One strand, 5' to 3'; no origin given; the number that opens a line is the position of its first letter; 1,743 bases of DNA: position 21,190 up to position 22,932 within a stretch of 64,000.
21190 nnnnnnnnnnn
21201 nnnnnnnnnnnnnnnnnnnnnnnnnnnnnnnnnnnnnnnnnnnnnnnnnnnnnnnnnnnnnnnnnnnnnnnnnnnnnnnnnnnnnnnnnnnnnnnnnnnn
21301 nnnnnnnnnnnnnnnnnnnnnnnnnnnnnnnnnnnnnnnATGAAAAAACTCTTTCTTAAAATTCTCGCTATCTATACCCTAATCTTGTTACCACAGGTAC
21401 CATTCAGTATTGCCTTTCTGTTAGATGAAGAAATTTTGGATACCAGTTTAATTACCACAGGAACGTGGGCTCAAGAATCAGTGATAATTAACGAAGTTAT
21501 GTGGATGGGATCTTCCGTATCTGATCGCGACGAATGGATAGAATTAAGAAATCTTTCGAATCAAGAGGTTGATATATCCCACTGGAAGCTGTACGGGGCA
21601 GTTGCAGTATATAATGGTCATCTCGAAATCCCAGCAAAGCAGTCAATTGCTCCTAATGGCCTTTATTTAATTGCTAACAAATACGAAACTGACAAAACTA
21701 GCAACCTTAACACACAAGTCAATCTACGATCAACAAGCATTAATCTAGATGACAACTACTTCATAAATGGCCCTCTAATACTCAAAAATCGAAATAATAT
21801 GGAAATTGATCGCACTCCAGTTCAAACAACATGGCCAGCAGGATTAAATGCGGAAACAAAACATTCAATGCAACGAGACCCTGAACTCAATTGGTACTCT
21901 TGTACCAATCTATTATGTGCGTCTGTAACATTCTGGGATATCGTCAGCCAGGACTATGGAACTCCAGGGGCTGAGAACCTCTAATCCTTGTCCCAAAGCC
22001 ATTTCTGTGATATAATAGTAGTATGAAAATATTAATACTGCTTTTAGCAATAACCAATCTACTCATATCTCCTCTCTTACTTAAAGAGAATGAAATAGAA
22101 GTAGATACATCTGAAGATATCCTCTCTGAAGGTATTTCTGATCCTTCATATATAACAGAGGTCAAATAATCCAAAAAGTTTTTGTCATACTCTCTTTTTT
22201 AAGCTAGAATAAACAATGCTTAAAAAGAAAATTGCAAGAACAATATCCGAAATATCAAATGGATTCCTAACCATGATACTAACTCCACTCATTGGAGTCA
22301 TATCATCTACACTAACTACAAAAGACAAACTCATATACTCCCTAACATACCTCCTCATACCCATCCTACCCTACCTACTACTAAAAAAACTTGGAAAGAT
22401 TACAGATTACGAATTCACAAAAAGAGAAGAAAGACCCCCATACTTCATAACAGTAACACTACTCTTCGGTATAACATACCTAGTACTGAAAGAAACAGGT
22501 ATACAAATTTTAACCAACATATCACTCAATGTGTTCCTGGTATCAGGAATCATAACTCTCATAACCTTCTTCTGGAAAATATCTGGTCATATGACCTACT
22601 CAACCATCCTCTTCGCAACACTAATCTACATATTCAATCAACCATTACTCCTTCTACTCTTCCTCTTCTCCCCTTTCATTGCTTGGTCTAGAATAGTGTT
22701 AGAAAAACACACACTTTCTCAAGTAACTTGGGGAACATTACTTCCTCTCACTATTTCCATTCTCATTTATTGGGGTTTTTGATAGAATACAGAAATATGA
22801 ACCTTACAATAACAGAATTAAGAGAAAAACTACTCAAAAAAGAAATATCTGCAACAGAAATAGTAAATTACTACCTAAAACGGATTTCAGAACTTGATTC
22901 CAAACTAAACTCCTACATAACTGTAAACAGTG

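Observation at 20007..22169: SipW (archaeal-type signal peptidase) cassette with two flanking SipW-cognate secreted proteins in a small-genome bacterium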

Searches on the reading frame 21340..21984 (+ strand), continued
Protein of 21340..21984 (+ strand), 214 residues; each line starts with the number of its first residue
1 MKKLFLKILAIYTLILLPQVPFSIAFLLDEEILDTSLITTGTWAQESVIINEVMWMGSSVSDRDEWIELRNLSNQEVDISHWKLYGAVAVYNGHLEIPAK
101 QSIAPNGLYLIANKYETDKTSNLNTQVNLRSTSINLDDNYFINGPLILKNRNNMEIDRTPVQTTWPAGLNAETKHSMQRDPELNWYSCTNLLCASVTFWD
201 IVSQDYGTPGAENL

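Call 76: find_homologous_proteins(query=L010:3350-4549:+, max_evalue=1e-10)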
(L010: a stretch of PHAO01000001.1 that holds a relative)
Query L010:3350-4549:+ (399 aa): 169 proteins with E <= 1e-10 among 7037 candidates; the best 120 are listed.
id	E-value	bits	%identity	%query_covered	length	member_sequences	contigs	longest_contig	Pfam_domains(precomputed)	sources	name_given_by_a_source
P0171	3.2e-264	894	100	100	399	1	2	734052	PF00932.26,PF10502.15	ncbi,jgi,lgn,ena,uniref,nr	ncbi:signal peptidase I [Candidatus Dojkabacteria bacterium HGW-Dojkabacteria-1]|uniref:Signal pepti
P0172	2.0e-233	792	86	100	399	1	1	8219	PF00932.26,PF10502.15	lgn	-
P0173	2.7e-201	687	76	100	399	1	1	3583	PF00932.26,PF10502.15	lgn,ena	-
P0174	3.4e-160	551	62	99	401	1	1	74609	PF00932.26,PF10502.15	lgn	-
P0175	4.7e-143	495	58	100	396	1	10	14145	PF00932.26,PF10502.15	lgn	-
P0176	6.1e-128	445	52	98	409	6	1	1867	PF00932.26,PF10502.15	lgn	-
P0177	5.0e-127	442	53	94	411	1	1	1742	PF00932.26,PF10502.15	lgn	-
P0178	8.9e-127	441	51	98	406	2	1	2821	PF00932.26,PF10502.15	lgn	-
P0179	1.1e-126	441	53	100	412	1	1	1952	PF00932.26,PF10502.15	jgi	-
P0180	6.5e-125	435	51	100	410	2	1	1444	PF00932.26,PF10502.15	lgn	-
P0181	1.8e-124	434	51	100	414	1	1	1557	PF00717.29,PF00932.26,PF10502.15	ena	-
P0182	2.9e-124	433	50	100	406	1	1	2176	PF00717.29,PF00932.26,PF10502.15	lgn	-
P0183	2.1e-122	427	53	100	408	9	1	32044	PF00717.29,PF00932.26,PF10502.15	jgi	-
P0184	2.1e-122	427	52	100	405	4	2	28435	PF00932.26,PF10502.15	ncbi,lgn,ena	-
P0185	6.4e-122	425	52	100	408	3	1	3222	PF00932.26,PF10502.15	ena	-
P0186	6.7e-121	422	51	99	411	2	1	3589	PF00932.26,PF10502.15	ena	-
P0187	7.3e-121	422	52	100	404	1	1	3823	PF00932.26,PF10502.15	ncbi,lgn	-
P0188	6.4e-118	412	51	100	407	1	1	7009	PF00932.26,PF10502.15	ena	-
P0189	3.0e-117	410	50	100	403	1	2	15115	PF00932.26,PF10502.15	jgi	-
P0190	2.7e-116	407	50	100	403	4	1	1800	PF00717.29,PF00932.26,PF10502.15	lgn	-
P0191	3.0e-114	400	51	100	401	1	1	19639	PF00932.26,PF10502.15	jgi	jgi:signal peptidase I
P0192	2.9e-112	393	48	99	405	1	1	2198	PF00932.26,PF10502.15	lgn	-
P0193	2.3e-107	377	49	99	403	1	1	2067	PF00932.26,PF10502.15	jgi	-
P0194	2.6e-105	371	49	99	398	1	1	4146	PF00932.26,PF10502.15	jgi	-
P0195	5.1e-103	363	49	89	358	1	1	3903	PF00932.26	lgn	-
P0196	1.5e-99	352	50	89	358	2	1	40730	PF00932.26,PF10502.15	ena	-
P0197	3.2e-98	347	49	90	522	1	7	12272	PF00932.26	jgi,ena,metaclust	metaclust:\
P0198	3.0e-96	341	46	100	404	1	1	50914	PF00932.26,PF10502.15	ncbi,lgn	-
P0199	3.4e-93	331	45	99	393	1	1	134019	PF00932.26,PF10502.15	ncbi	-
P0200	6.5e-93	330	45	99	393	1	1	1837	PF00932.26,PF10502.15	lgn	-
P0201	4.6e-92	327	54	70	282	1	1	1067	PF00932.26,PF10502.15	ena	-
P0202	5.3e-92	327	42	100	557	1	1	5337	PF00932.26,PF10502.15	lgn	-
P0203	6.3e-91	323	45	99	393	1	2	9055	PF00932.26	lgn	-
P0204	6.9e-80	287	44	90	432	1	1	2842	PF00932.26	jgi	jgi:signal peptidase I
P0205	3.4e-77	278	37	99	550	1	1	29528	PF00717.29,PF00932.26,PF10502.15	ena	-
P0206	2.5e-73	265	38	95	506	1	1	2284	PF00932.26,PF10502.15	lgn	-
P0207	6.5e-69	251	40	97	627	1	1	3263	PF00932.26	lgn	-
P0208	3.0e-64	235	37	93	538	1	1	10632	PF00932.26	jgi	jgi:signal peptidase I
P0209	4.9e-60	221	37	98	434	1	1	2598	PF00932.26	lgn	-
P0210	2.1e-56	209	37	97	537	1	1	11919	PF00717.29,PF00932.26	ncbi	-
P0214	2.4e-49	186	36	85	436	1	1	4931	PF00932.26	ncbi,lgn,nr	ncbi:signal peptidase I [Patescibacteria group bacterium]|nr:signal peptidase I [Patescibacteria gro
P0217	4.4e-48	182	30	92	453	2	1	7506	PF00932.26,PF10502.15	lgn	-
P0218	2.8e-47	179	53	43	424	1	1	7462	PF00932.26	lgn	-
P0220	9.7e-45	171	44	49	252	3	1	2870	PF00932.26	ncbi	-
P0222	5.4e-43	165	45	54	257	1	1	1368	PF00932.26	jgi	jgi:hypothetical protein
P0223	2.6e-41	160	34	93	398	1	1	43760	PF00932.26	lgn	-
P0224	9.2e-40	155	49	43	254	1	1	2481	PF00932.26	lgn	-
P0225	2.3e-39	153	51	43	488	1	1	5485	PF00932.26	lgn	-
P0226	6.0e-39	152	52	42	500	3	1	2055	PF00932.26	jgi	jgi:hypothetical protein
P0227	6.4e-39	152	46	49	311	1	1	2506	PF00932.26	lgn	-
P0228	1.7e-38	151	45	49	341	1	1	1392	PF00932.26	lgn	-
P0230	6.0e-38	149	45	50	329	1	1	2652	PF00932.26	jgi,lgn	-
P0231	8.6e-38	148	51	42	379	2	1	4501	PF00932.26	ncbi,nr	ncbi:MAG: lamin tail domain-containing protein, partial [bacterium]|nr:lamin tail domain-containing 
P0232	1.9e-37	147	48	44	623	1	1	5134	PF00932.26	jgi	jgi:hypothetical protein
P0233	2.4e-37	147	45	46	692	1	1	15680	PF00932.26,PF12389.14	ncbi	-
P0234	2.4e-37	147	42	53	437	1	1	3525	PF00932.26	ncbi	-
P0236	7.2e-37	145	48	48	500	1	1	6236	PF00932.26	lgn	-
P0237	1.2e-36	144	32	91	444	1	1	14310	PF00932.26,PF10502.15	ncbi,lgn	-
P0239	4.6e-36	143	45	51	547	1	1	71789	PF00932.26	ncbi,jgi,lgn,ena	ncbi:MAG: lamin tail domain-containing protein [Patescibacteria group bacterium]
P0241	1.1e-35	141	45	42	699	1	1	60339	PF00932.26,PF12389.14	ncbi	-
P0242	2.4e-35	140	48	43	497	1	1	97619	PF00932.26,PF12389.14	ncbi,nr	ncbi:MAG: TasA family protein [Patescibacteria group bacterium]|nr:TasA family protein [Patescibacte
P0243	4.1e-35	139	33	89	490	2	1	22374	PF00932.26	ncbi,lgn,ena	-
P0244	1.2e-34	138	47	42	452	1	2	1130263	PF00932.26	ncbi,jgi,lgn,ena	ncbi:MAG: lamin tail domain-containing protein [Microgenomates group bacterium]|jgi:hypothetical pro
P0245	4.7e-34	136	48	42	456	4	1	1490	PF00932.26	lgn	-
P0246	1.3e-33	134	31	93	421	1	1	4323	PF00932.26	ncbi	-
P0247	2.1e-33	134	44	43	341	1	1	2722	PF00932.26,PF10342.16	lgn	-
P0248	2.2e-33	134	43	42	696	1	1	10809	PF00932.26,PF12389.14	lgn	-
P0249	2.2e-33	134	46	42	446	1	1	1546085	PF00932.26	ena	-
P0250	2.9e-33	133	46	43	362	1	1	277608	PF00932.26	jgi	jgi:hypothetical protein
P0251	3.4e-33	133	46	43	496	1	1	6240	PF00932.26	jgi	jgi:predicted ribosomally synthesized peptide with SipW-like signal peptide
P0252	5.0e-33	133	46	42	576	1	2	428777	PF00932.26,PF17957.8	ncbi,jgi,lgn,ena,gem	ncbi:MAG: lamin tail domain-containing protein [Parcubacteria group bacterium]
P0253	6.9e-33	132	46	42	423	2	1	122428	PF00932.26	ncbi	-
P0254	8.5e-33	132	42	47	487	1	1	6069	PF00932.26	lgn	-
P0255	9.0e-33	132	41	46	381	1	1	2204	PF00932.26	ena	-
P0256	1.2e-32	131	47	44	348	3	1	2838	PF00932.26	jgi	-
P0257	2.0e-32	131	48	42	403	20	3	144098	PF00932.26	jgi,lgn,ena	jgi:hypothetical protein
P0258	2.8e-32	130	43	43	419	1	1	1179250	PF00932.26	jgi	jgi:hypothetical protein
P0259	3.4e-32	130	48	42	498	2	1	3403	PF00932.26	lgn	-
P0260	4.0e-32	130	46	42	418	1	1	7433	PF00932.26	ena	-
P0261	1.3e-31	128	44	43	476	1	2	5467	PF00932.26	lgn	-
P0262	1.7e-31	128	43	48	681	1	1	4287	PF00932.26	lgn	-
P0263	1.8e-31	127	47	42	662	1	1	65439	PF00932.26,PF17957.8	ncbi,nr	ncbi:MAG: lamin tail domain-containing protein [Candidatus Moranbacteria bacterium]|nr:lamin tail do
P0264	1.8e-31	127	47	42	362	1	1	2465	PF00932.26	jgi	jgi:hypothetical protein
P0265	3.6e-31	126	47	43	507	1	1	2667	PF00932.26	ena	-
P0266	3.8e-31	126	43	50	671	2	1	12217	PF00932.26,PF17957.8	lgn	-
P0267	4.2e-31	126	45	42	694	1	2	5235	PF00932.26,PF12389.14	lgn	-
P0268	6.7e-31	126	44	42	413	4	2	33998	PF00932.26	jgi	-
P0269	7.2e-31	125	43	42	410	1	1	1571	PF00932.26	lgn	-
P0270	7.4e-31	125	48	42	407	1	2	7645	PF00932.26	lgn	-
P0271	1.2e-30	125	45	43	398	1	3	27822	PF00932.26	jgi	-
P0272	1.6e-30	124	37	41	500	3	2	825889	PF00932.26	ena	-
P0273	3.5e-30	123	43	48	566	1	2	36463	PF00932.26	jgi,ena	-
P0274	9.1e-30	122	39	51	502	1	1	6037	PF00932.26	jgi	jgi:hypothetical protein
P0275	1.5e-29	121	45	42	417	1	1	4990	PF00932.26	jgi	jgi:hypothetical protein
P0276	1.8e-29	121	46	42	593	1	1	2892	PF00932.26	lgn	-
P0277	2.5e-29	120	41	42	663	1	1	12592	PF00932.26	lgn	-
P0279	1.4e-28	118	43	51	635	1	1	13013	PF00932.26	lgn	-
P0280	3.1e-28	117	49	37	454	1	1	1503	PF00932.26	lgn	-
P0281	3.7e-28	116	48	42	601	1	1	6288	PF00932.26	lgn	-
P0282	3.8e-28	116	42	47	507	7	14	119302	PF00932.26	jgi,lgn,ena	-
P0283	4.5e-28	116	45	43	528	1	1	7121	PF00932.26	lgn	-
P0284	9.2e-28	115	42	43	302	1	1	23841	PF00932.26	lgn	-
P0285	1.6e-27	114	45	42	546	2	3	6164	PF00932.26,PF12389.14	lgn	-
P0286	6.3e-27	112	40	51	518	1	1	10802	PF00932.26,PF12389.14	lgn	-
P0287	8.7e-27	112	34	64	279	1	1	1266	PF00932.26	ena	-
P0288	6.8e-26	109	40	44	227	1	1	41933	PF00932.26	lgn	-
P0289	1.5e-25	108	44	42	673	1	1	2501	PF00932.26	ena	-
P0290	2.7e-24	104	44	48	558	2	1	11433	PF00932.26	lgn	-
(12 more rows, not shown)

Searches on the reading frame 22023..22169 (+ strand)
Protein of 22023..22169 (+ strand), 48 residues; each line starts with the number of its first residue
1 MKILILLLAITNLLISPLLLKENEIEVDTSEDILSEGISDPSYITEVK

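Call 3: search_protein_families(library=pfam, proteins=[window:22023-22169:+], max_evalue=1)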
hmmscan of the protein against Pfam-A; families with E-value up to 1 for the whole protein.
window:22023-22169:+ (48 aa): 0 families

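Call 4: search_protein_families(library=ncbifam, proteins=[window:22023-22169:+], max_evalue=1)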
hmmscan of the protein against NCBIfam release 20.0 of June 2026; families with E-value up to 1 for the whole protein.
window:22023-22169:+ (48 aa): 0 families

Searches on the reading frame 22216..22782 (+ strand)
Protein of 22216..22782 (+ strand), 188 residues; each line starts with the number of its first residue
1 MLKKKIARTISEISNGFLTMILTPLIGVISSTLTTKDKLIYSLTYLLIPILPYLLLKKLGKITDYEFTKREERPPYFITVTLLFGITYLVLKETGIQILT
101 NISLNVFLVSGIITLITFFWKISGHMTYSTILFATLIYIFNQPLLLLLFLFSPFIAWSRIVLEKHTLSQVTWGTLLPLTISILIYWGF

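Call 3: search_protein_families(library=pfam, proteins=[window:22216-22782:+], max_evalue=1)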
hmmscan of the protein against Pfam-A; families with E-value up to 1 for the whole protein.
window:22216-22782:+ (188 aa): 1 family
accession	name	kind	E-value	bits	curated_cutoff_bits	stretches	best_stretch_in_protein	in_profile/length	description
PF01569.27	PAP2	-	2.8e-06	27.6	27.2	1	122-186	52-123/130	PAP2 superfamily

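Call 4: search_protein_families(library=ncbifam, proteins=[window:22216-22782:+], max_evalue=1)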
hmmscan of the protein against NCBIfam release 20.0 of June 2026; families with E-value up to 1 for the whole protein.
window:22216-22782:+ (188 aa): 1 family
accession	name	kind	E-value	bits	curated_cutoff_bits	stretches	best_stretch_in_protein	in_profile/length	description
TIGR02602.1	8TM_EpsH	subfamily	0.0069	15.9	105.55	1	40-156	9-121/241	exosortase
